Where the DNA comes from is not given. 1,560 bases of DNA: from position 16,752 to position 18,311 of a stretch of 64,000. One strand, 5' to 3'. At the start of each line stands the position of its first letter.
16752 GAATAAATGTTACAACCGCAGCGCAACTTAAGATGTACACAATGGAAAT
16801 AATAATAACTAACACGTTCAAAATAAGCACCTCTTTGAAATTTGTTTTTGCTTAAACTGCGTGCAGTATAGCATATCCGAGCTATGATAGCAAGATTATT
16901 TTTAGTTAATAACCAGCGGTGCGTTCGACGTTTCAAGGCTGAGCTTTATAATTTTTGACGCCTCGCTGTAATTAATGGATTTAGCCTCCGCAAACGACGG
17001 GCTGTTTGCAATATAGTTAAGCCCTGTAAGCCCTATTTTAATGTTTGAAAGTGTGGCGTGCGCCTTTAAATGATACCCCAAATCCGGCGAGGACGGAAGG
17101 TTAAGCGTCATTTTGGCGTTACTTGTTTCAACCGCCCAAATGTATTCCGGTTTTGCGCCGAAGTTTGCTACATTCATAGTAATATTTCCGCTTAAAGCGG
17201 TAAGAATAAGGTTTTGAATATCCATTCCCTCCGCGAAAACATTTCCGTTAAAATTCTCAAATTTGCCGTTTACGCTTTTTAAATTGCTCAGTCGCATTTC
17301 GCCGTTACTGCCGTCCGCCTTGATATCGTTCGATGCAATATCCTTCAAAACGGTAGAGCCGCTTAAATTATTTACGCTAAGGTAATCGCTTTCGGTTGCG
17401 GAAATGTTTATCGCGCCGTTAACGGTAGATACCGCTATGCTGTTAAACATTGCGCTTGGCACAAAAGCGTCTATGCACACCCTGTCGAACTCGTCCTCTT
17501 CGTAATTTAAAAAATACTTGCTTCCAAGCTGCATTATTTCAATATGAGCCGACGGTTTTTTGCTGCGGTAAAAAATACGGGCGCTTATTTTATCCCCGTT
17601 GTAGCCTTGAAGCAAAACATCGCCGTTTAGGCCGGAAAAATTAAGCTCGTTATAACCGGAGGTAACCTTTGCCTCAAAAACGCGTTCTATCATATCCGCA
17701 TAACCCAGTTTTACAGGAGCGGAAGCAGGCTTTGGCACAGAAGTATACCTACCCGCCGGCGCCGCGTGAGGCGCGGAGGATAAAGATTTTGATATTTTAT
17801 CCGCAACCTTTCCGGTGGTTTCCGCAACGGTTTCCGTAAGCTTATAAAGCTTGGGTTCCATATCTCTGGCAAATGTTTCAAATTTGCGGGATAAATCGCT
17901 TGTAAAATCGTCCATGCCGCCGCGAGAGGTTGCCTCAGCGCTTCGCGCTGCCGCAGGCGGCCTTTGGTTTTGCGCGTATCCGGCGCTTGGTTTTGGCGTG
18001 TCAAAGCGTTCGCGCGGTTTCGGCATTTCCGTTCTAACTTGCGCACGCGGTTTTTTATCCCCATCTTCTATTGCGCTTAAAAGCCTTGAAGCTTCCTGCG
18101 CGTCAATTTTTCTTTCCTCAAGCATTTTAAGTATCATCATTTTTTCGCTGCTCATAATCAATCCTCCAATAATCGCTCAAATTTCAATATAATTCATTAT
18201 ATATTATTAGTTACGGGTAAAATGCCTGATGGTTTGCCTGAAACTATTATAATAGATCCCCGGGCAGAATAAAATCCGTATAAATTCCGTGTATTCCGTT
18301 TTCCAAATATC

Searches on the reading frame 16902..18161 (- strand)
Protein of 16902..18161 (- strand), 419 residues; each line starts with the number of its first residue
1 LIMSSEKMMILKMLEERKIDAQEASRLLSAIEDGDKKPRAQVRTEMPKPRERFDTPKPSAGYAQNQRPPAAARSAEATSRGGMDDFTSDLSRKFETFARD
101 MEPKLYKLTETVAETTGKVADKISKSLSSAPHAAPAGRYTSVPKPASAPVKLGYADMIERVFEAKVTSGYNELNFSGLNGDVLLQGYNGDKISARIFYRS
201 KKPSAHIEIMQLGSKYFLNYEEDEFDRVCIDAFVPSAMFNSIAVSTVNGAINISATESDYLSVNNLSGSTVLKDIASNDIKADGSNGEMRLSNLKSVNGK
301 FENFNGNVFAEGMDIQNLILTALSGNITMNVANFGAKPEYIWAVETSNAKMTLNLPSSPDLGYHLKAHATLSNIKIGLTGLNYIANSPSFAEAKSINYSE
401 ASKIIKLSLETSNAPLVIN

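Call 40: search_protein_families(library=pfam, proteins=[window:16902-18161:-], max_evalue=0.001)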
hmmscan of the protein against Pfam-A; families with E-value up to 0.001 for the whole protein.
window:16902-18161:- (419 aa): 2 families
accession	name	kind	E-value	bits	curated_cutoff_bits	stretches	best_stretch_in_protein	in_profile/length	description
PF13349.12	DUF4097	-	5.8e-09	36.1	22.9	1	234-334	72-174/247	Toastrack DUF4097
PF22746.1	SHOCT-like_DUF2089-C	-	8.9e-08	31.9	27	1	6-35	2-31/32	SHOCT-like domain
